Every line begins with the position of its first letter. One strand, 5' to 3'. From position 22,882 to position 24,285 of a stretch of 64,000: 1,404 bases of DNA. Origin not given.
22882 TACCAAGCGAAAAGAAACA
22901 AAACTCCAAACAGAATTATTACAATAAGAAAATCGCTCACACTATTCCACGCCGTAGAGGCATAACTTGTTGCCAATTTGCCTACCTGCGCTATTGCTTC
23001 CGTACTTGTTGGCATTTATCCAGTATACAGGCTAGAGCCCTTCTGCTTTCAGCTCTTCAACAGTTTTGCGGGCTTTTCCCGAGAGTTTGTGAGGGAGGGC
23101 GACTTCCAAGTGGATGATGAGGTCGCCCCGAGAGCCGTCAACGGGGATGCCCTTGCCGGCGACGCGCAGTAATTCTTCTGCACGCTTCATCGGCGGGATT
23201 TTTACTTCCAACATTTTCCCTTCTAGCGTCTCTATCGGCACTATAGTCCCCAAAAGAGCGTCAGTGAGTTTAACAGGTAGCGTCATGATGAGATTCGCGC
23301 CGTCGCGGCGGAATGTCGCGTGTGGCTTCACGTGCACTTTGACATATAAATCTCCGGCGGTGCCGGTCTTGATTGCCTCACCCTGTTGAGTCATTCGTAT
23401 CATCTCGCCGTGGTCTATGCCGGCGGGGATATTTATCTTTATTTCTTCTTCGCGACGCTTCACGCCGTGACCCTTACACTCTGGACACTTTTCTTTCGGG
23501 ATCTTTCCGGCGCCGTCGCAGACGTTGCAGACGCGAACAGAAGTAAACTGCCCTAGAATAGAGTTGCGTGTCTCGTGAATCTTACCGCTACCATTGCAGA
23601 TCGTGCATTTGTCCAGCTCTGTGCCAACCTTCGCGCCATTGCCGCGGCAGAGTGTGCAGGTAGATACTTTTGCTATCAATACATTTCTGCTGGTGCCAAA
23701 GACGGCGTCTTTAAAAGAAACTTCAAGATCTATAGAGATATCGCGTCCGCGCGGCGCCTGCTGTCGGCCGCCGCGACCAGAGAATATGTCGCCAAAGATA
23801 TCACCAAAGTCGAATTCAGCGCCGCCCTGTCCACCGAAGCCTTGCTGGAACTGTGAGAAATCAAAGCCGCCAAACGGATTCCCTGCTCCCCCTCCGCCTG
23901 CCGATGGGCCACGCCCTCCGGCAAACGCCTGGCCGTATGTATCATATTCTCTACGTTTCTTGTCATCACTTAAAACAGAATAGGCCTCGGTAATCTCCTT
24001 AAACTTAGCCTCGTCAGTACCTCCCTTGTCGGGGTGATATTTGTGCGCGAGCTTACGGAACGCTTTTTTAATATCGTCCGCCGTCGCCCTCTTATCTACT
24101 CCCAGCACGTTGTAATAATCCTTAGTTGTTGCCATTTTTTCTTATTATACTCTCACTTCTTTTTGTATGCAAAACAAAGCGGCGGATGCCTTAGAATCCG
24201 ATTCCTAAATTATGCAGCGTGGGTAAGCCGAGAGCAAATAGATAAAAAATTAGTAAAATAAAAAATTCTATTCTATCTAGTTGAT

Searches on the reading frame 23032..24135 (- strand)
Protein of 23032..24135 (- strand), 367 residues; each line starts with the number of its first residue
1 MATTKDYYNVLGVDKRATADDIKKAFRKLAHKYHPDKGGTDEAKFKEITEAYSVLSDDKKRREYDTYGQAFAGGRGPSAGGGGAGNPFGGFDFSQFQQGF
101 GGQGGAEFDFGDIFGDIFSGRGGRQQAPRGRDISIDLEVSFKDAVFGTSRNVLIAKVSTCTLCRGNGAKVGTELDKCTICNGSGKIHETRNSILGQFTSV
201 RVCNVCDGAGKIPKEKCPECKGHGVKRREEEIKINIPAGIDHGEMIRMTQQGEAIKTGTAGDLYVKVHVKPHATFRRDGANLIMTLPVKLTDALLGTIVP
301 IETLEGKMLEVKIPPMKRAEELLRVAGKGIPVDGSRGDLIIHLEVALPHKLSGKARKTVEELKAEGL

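Call 12: search_protein_families(library=pfam, proteins=[window:23032-24135:-], max_evalue=1)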
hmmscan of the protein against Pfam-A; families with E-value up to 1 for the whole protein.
window:23032-24135:- (367 aa): 9 families
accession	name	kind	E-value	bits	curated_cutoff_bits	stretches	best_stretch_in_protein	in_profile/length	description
PF01556.23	DnaJ_C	-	1.1e-40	139.6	26.6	1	133-348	1-152/152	DnaJ C terminal domain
PF00226.36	DnaJ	-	2.4e-24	85.6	27.8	1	6-65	1-63/63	DnaJ domain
PF00684.25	DnaJ_CXXCXGXG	-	5.5e-14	52.6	32.7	1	160-224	1-65/65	DnaJ central domain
PF15777.11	Anti-TRAP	-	4.3e-05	23.9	32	1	202-225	12-41/59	Tryptophan RNA-binding attenuator protein inhibitory protein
PF25436.1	BSD2_CRD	-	0.015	15.9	27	1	202-227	4-26/69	BSD2 cysteine rich domain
PF17302.8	DUF5351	-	0.12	13.2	27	0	215-225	18-28/29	Family of unknown function (DUF5351)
PF20833.2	RNase_E_G_Thio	-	0.31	11.7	26.8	1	216-236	1-21/86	RNase E/G, Thioredoxin-like domain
PF18551.6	TackOD1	-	0.54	10.2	32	1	199-227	73-101/188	Thaumarchaeal output domain 1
PF25112.1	zf-AtTam37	-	0.68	11.1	27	0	159-227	20-89/111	AtTam37 zinc finger region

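Call 16: find_related_loci(query=window:23032-24135:-, collection=genome_contigs, flank=6000)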
Query window:23032-24135:- (367 aa) in genome_contigs; peptide patterns used: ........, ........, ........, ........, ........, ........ (x = any residue, [..] = any of these).
600 stretches matched a pattern (row limit reached: there are more); 569 encode a relative of the query (tblastn E <= 1e-3); the best 80 are kept; 80 distinct loci.
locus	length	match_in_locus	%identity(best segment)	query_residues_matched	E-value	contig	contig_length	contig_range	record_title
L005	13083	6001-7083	80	4-367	0e+0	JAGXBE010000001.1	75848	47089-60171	MAG: Patescibacteria group bacterium isolate REEB93 contig-150_259, whole genome shotgun sequence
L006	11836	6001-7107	76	5-367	0e+0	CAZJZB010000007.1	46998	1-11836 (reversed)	MAG TPA_asm: uncultured Candidatus Saccharibacteria bacterium isolate SRP178908_co1_146 genome assembly, contig: NODE_39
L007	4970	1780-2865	77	5-367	0e+0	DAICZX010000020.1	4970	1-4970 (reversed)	MAG TPA_asm: Candidatus Parcubacteria bacterium isolate clean1827 k141_15911, whole genome shotgun sequence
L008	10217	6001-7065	80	5-367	0e+0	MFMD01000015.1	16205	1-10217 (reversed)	MAG: Candidatus Kaiserbacteria bacterium RIFCSPLOWO2_01_FULL_55_19 rifcsplowo2_01_scaffold_29822, whole genome shotgun s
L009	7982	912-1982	77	5-367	0e+0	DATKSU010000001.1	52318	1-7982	MAG TPA_asm: Candidatus Paceibacterota bacterium isolate SMAG_U14062 k141_61137, whole genome shotgun sequence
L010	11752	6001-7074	77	5-367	0e+0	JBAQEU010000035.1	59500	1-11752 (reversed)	MAG: Minisyncoccia bacterium isolate MFD12003_ilm_asm_bin73 k127_100038, whole genome shotgun sequence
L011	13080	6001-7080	83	5-367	0e+0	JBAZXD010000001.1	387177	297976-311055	MAG: Candidatus Paceibacterota bacterium isolate SO_2017_GW1_48 NODE_180_length_387177_cov_1.739612_OW334_2017, whole ge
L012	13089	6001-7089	80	5-367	0e+0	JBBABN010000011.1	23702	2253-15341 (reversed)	MAG: Candidatus Paceibacterota bacterium isolate SO_2017_LW1_21 NODE_1567_length_23702_cov_1.101336_LW64-88_2017, whole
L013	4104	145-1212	75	5-367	0e+0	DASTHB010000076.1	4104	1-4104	MAG TPA_asm: Candidatus Paceibacterota bacterium isolate SMAG_U46 k141_1673474, whole genome shotgun sequence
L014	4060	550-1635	79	5-367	0e+0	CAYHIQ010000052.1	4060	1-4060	MAG TPA_asm: uncultured Candidatus Saccharibacteria bacterium isolate ERP119705_co13_441 genome assembly, contig: NODE_2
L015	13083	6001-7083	77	4-367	5e-179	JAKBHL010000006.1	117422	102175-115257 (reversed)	MAG: bacterium isolate DBS1-3.bin101 NODE_186_length_117422_cov_2.79095, whole genome shotgun sequence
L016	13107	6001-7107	75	4-367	0e+0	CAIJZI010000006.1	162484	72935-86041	uncultured bacterium isolate AlinenLipids_bin-0397 genome assembly, contig: bin-0397:6/9, whole genome shotgun sequence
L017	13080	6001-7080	77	5-367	8e-178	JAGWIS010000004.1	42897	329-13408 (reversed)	MAG: Patescibacteria group bacterium isolate REEB12 contig-150_957, whole genome shotgun sequence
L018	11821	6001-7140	81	1-367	0e+0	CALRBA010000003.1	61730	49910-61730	MAG: Candidatus Nomurabacteria bacterium isolate MaH-09apr19-126 genome assembly, contig: MaH-09apr19-C874, whole genome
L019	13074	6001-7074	79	5-367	2e-173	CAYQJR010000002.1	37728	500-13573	MAG TPA_asm: uncultured Candidatus Saccharibacteria bacterium isolate SRP136066_co1_416 genome assembly, contig: NODE_80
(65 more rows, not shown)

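Call 31: find_related_loci(query=window:23032-24135:-, collection=metagenome_contigs, flank=3500)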
Query window:23032-24135:- (367 aa) in metagenome_contigs; peptide patterns used: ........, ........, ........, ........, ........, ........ (x = any residue, [..] = any of these).
600 stretches matched a pattern (row limit reached: there are more); 543 encode a relative of the query (tblastn E <= 1e-3); the best 80 are kept; 80 distinct loci.
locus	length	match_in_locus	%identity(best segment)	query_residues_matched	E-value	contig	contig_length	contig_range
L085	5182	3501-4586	87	1-367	0e+0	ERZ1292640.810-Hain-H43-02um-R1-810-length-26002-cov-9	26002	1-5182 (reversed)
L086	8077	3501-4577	85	5-367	0e+0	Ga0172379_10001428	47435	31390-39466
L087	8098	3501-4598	83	1-367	0e+0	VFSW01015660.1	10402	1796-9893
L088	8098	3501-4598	82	1-367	0e+0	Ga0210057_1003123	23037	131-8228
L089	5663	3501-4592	86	1-367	0e+0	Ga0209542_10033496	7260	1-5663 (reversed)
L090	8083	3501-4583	82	5-367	0e+0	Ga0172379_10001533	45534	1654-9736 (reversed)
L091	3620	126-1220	83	1-367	0e+0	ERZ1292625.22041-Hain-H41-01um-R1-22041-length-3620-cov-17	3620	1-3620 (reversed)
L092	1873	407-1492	79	1-367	0e+0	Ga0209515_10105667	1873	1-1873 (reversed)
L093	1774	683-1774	78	1-360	0e+0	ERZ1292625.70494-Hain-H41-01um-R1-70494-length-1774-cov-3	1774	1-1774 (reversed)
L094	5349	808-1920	83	1-367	0e+0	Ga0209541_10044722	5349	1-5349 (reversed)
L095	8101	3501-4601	80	1-367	0e+0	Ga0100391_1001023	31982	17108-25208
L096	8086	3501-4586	79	5-367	0e+0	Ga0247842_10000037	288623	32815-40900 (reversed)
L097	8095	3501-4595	78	4-367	0e+0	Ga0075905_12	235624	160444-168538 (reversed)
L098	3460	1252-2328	82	5-367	0e+0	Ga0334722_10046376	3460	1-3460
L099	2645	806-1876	81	5-367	0e+0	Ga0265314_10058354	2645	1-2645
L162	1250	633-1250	88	1-207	3e-120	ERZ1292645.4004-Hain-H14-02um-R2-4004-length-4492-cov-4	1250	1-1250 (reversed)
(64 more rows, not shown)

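Call 41: search_protein_families(library=pfam, proteins=[L085:2729-3085:+, L085:3082-3366:+, L085:2112-2555:+], max_evalue=1)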
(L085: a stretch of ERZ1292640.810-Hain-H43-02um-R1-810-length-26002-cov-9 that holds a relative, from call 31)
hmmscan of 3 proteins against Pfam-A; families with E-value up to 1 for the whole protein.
L085:2729-3085:+ (118 aa): 1 family
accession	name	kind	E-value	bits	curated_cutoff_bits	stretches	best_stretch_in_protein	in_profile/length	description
PF18924.5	DUF5674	-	3.7e-31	107.8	27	1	7-109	4-106/109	Protein of unknown function (DUF5674)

L085:3082-3366:+ (94 aa): 0 families

L085:2112-2555:+ (147 aa): 1 family
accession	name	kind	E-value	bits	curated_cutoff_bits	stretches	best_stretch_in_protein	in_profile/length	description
PF25692.1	Phage_depo_C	-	0.021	15.7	25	1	56-87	30-59/90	Phage depolymerase C-terminal beta sandwich domain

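Call 42: search_protein_families(library=ncbifam, proteins=[L085:2729-3085:+, L085:3082-3366:+, L085:2112-2555:+], max_evalue=1)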
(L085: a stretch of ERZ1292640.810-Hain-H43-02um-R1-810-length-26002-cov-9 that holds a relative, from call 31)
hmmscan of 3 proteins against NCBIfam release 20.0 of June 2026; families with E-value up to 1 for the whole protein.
L085:2729-3085:+ (118 aa): 0 families

L085:3082-3366:+ (94 aa): 2 families
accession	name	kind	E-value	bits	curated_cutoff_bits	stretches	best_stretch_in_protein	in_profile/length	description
NF041842.1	EpsX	equivalog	0.075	11.8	550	1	10-94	247-320/412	exopolysaccharide export protein EpsX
NF033715.1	glycyl_HPDL_Lrg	equivalog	0.22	9.3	1150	1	18-42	709-733/901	4-hydroxyphenylacetate decarboxylase large subunit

L085:2112-2555:+ (147 aa): 1 family
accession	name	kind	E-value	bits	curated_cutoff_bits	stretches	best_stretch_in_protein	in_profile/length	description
NF009072.1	PRK12407.1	equivalog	0.022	14.5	323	1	34-105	32-105/220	flagellar basal body L-ring protein FlgH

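Call 45: find_homologous_proteins(query=L085:3082-3363:+, max_evalue=0.001)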
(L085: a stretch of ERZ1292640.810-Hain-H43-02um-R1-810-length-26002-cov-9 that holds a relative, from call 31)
Query L085:3082-3363:+ (94 aa): 254 proteins with E <= 0.001 among 256 candidates; the best 120 are listed.
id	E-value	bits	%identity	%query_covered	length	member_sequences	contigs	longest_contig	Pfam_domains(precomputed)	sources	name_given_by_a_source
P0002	2.8e-53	195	100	100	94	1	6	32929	-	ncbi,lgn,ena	-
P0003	1.4e-44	167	86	100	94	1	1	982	-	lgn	-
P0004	1.8e-43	164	84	100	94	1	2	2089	-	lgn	-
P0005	3.2e-43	163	87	97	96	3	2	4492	-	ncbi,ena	ncbi:MAG: hypothetical protein AAB555_03460 [Patescibacteria group bacterium]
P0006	3.2e-43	163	86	100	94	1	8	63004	-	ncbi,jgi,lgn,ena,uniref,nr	ncbi:hypothetical protein A3A36_01150 [Candidatus Kaiserbacteria bacterium RIFCSPLOWO2_01_FULL_52_12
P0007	4.2e-43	162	85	99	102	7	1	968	-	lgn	-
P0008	4.3e-43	162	87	97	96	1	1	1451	-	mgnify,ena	mgnify:FL=1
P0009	8.6e-43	162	85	97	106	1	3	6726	-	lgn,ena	-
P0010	1.1e-42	161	85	98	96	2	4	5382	-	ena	-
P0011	1.2e-42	161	85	98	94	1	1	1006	-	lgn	-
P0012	1.4e-42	161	83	98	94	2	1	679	-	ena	-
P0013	1.8e-42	160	82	100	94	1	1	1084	-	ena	-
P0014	1.9e-42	160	83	100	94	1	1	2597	-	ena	-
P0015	3.5e-42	160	82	100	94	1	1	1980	-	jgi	jgi:hypothetical protein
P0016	3.6e-42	160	83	98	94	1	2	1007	-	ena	-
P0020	7.5e-42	159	81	100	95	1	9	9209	-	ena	-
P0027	3.1e-41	157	82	99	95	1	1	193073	-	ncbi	ncbi:MAG: hypothetical protein ACYC6X_03645 [Minisyncoccota bacterium]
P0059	3.6e-40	153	80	100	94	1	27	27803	-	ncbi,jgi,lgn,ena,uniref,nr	ncbi:hypothetical protein A3J11_00680 [Candidatus Kaiserbacteria bacterium RIFCSPLOWO2_02_FULL_55_12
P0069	8.0e-40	152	78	98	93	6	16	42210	-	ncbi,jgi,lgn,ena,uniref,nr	ncbi:hypothetical protein A3I46_00045 [Candidatus Kaiserbacteria bacterium RIFCSPLOWO2_02_FULL_54_13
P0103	1.0e-38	149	81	96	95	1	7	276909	-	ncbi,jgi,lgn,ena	ncbi:MAG: hypothetical protein ABSB00_01250 [Minisyncoccia bacterium]|jgi:hypothetical protein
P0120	6.2e-38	146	77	98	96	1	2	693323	-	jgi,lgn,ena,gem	-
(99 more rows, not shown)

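Call 47: find_encoding_contigs(protein=P0006, flank=3500, max_places=3)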
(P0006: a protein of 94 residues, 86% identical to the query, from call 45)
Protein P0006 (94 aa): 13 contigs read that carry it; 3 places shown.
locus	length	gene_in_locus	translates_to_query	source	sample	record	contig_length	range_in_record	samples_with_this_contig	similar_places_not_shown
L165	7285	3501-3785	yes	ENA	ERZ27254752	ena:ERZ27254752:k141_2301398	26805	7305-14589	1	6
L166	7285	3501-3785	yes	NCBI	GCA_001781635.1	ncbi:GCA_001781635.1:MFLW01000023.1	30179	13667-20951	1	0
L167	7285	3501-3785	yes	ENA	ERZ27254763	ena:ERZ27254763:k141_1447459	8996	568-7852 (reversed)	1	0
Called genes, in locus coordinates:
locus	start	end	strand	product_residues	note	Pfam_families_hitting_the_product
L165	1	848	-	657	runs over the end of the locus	PF17876:CSD2, PF17849:OB_Dis3 (weak), PF00773:RNB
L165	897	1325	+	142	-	PF00886:Ribosomal_S16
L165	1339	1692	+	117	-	PF13083:KH_KhpA-B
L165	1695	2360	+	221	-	PF01746:tRNA_m1G_MT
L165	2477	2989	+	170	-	-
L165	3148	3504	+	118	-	PF18924:DUF5674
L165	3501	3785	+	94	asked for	-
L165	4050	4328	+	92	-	-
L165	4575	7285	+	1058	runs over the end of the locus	PF04563:RNA_pol_Rpb2_1, PF04561:RNA_pol_Rpb2_2, PF04565:RNA_pol_Rpb2_3, PF10385:RNA_pol_Rpb2_45, PF00562:RNA_pol_Rpb2_6, PF04560:RNA_pol_Rpb2_7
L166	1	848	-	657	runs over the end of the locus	PF17876:CSD2, PF17849:OB_Dis3 (weak), PF00773:RNB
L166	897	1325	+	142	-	PF00886:Ribosomal_S16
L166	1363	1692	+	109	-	PF13083:KH_KhpA-B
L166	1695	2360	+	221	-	PF01746:tRNA_m1G_MT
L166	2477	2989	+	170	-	-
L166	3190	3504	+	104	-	PF18924:DUF5674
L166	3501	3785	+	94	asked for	-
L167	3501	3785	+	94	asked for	-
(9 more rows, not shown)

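Call 48: find_encoding_contigs(protein=P0027, flank=3500, max_places=2)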
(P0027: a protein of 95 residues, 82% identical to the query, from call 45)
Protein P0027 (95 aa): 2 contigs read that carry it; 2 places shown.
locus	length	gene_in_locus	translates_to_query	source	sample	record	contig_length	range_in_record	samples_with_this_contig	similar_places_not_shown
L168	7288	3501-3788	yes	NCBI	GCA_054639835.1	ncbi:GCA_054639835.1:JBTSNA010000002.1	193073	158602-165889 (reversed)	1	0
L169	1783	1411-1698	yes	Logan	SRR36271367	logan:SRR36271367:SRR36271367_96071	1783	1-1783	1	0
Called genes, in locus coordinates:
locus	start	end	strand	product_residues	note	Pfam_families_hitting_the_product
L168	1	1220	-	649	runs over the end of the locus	PF08206:OB_RNB (weak), PF17849:OB_Dis3, PF17876:CSD2, PF18614:RNase_II_C_S1 (faint), PF00773:RNB, PF00575:S1 (weak)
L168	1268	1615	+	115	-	PF00886:Ribosomal_S16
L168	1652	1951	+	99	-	PF13083:KH_KhpA-B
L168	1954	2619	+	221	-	PF01746:tRNA_m1G_MT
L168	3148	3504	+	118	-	PF18924:DUF5674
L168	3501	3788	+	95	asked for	-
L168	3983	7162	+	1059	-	PF04563:RNA_pol_Rpb2_1, PF04561:RNA_pol_Rpb2_2, PF04565:RNA_pol_Rpb2_3, PF10385:RNA_pol_Rpb2_45, PF00562:RNA_pol_Rpb2_6, PF04560:RNA_pol_Rpb2_7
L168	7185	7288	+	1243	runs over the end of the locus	PF04997:RNA_pol_Rpb1_1, PF00623:RNA_pol_Rpb1_2, PF04983:RNA_pol_Rpb1_3, PF05000:RNA_pol_Rpb1_4, PF04998:RNA_pol_Rpb1_5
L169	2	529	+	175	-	?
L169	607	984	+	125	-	-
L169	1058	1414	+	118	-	PF18924:DUF5674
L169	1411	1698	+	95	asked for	-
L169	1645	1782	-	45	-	?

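Call 49: find_encoding_contigs(protein=P0103, flank=3500, max_places=2)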
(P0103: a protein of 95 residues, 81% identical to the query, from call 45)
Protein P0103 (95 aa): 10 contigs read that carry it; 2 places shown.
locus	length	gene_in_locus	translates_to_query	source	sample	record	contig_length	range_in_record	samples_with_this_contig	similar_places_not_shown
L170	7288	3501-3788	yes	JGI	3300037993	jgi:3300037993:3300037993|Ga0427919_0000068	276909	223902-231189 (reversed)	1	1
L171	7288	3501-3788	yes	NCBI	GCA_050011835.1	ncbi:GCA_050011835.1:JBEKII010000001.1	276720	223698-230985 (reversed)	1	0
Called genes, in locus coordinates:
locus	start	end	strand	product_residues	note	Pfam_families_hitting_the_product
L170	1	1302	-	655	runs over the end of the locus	PF08206:OB_RNB, PF17876:CSD2 (faint), PF17849:OB_Dis3 (weak), PF00773:RNB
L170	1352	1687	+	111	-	PF00886:Ribosomal_S16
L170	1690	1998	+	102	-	PF13083:KH_KhpA-B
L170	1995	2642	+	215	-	PF01746:tRNA_m1G_MT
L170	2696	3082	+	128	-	-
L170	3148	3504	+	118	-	PF18924:DUF5674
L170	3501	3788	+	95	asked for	-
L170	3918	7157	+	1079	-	PF04563:RNA_pol_Rpb2_1, PF04561:RNA_pol_Rpb2_2, PF04565:RNA_pol_Rpb2_3, PF10385:RNA_pol_Rpb2_45, PF00562:RNA_pol_Rpb2_6, PF04560:RNA_pol_Rpb2_7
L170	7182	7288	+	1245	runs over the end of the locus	PF04997:RNA_pol_Rpb1_1, PF00623:RNA_pol_Rpb1_2, PF04983:RNA_pol_Rpb1_3, PF05000:RNA_pol_Rpb1_4 (weak), PF04998:RNA_pol_Rpb1_5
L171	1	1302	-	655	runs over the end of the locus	PF08206:OB_RNB, PF17876:CSD2 (faint), PF17849:OB_Dis3 (weak), PF00773:RNB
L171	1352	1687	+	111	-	PF00886:Ribosomal_S16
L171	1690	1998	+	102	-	PF13083:KH_KhpA-B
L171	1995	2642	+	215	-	PF01746:tRNA_m1G_MT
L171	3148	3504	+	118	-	PF18924:DUF5674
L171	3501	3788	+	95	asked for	-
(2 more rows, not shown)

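Call 50: find_encoding_contigs(protein=P0120, flank=3500, max_places=2)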
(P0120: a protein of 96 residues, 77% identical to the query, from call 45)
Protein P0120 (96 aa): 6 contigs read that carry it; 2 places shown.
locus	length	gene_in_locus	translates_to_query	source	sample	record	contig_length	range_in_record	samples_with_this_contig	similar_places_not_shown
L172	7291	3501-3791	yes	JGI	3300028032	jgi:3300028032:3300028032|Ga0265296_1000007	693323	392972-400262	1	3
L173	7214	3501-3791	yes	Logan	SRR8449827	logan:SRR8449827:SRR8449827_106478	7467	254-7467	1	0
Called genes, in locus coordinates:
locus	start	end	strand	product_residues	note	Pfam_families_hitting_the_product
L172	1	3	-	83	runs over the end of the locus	-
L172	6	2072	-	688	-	PF08206:OB_RNB, PF17876:CSD2 (faint), PF17849:OB_Dis3 (weak), PF00773:RNB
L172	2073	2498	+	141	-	PF00886:Ribosomal_S16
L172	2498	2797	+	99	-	PF13083:KH_KhpA-B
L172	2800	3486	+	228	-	PF01746:tRNA_m1G_MT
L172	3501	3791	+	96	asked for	-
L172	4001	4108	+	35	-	-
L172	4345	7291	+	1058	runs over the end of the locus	PF04563:RNA_pol_Rpb2_1, PF04561:RNA_pol_Rpb2_2, PF04565:RNA_pol_Rpb2_3, PF10385:RNA_pol_Rpb2_45, PF00562:RNA_pol_Rpb2_6, PF04560:RNA_pol_Rpb2_7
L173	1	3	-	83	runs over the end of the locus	-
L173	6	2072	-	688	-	PF08206:OB_RNB, PF17876:CSD2 (faint), PF17849:OB_Dis3 (weak), PF00773:RNB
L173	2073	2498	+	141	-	PF00886:Ribosomal_S16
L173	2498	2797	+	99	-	PF13083:KH_KhpA-B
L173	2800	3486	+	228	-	PF01746:tRNA_m1G_MT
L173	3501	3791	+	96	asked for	-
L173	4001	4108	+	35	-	-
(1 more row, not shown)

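Call 52: find_encoding_contigs(protein=P0059, flank=2500, max_places=2)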
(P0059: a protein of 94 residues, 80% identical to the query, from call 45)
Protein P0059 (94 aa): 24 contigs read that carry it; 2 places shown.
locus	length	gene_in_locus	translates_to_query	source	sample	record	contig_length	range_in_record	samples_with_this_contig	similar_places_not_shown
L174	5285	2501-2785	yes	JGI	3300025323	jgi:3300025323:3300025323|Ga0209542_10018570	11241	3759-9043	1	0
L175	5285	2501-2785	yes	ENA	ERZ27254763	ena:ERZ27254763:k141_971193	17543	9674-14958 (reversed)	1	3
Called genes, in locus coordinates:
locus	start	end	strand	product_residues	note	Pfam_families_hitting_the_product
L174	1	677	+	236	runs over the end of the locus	PF01746:tRNA_m1G_MT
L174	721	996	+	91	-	PF01978:TrmB (weak), PF03551:PadR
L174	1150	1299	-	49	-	-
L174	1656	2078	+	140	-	-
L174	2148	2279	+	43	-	-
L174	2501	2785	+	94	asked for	-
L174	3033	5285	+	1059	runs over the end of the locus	PF04563:RNA_pol_Rpb2_1, PF04561:RNA_pol_Rpb2_2, PF04565:RNA_pol_Rpb2_3, PF10385:RNA_pol_Rpb2_45, PF00562:RNA_pol_Rpb2_6, PF04560:RNA_pol_Rpb2_7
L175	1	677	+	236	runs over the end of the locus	PF01746:tRNA_m1G_MT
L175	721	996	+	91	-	PF01978:TrmB (weak), PF03551:PadR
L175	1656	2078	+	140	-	-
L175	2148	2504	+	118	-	PF18924:DUF5674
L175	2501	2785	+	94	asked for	-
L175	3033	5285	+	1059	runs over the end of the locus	PF04563:RNA_pol_Rpb2_1, PF04561:RNA_pol_Rpb2_2, PF04565:RNA_pol_Rpb2_3, PF10385:RNA_pol_Rpb2_45, PF00562:RNA_pol_Rpb2_6, PF04560:RNA_pol_Rpb2_7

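Call 53: find_encoding_contigs(protein=P0069, flank=2500, max_places=2)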
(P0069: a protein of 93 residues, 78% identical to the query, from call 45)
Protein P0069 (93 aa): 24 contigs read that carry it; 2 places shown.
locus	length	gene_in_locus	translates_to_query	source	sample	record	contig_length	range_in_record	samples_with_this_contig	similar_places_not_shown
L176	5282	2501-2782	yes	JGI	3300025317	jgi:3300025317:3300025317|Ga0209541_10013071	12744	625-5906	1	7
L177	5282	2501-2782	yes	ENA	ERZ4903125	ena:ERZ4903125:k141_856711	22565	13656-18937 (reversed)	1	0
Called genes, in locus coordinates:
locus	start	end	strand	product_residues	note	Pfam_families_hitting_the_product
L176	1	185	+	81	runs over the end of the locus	-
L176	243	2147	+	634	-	PF00012:HSP70, PF06723:MreB_Mbl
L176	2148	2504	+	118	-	PF18924:DUF5674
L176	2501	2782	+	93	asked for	-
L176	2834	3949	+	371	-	PF00226:DnaJ, PF01556:DnaJ_C, PF00684:DnaJ_CXXCXGXG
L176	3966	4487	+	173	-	-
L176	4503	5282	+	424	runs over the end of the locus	PF00579:tRNA-synt_1b, PF22421:SYY_C-terminal, PF01479:S4 (weak)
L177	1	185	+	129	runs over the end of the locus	PF10097:DUF2335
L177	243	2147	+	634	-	PF00012:HSP70, PF06723:MreB_Mbl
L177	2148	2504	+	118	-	PF18924:DUF5674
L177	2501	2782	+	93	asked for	-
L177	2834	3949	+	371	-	PF00226:DnaJ, PF01556:DnaJ_C, PF00684:DnaJ_CXXCXGXG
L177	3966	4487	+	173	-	-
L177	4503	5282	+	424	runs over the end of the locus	PF00579:tRNA-synt_1b, PF22421:SYY_C-terminal, PF01479:S4 (weak)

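Call 54: find_encoding_contigs(protein=P0020, flank=2500, max_places=2)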
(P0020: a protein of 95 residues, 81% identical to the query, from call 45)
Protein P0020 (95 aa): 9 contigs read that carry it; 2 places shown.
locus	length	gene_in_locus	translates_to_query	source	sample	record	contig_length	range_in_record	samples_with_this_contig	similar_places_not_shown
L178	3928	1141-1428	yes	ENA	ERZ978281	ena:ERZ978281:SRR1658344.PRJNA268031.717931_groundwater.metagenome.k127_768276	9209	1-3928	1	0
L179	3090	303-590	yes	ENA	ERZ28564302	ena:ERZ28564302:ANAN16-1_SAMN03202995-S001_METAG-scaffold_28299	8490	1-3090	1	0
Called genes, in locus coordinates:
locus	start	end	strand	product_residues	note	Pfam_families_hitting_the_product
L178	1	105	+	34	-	?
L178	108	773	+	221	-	PF01746:tRNA_m1G_MT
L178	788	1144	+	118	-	PF18924:DUF5674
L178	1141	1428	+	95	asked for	-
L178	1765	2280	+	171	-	-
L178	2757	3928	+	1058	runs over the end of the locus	PF04563:RNA_pol_Rpb2_1, PF04561:RNA_pol_Rpb2_2, PF04565:RNA_pol_Rpb2_3, PF10385:RNA_pol_Rpb2_45, PF00562:RNA_pol_Rpb2_6, PF04560:RNA_pol_Rpb2_7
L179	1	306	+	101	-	?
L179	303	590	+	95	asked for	-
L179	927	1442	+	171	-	-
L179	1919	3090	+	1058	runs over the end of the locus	PF04563:RNA_pol_Rpb2_1, PF04561:RNA_pol_Rpb2_2, PF04565:RNA_pol_Rpb2_3, PF10385:RNA_pol_Rpb2_45, PF00562:RNA_pol_Rpb2_6, PF04560:RNA_pol_Rpb2_7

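Call 55: find_encoding_contigs(protein=P0009, flank=2500, max_places=2)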
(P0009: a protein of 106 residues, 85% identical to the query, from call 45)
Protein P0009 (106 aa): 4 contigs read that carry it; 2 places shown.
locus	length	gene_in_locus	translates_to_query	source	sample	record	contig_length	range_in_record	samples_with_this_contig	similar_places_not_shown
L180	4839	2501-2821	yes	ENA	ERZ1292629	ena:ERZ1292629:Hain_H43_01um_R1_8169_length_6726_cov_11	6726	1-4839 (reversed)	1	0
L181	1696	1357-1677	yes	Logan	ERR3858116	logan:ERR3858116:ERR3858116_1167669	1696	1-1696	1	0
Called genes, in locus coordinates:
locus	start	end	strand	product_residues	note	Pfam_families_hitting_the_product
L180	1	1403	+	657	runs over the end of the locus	PF00012:HSP70, PF06723:MreB_Mbl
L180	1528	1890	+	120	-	-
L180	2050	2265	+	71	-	-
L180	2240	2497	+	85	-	PF05016:ParE_toxin (weak)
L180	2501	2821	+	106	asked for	-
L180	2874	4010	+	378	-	PF00226:DnaJ, PF01556:DnaJ_C, PF00684:DnaJ_CXXCXGXG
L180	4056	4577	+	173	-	-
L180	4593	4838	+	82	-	?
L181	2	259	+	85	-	?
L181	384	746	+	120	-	-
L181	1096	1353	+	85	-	PF05016:ParE_toxin (weak)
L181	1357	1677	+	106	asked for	-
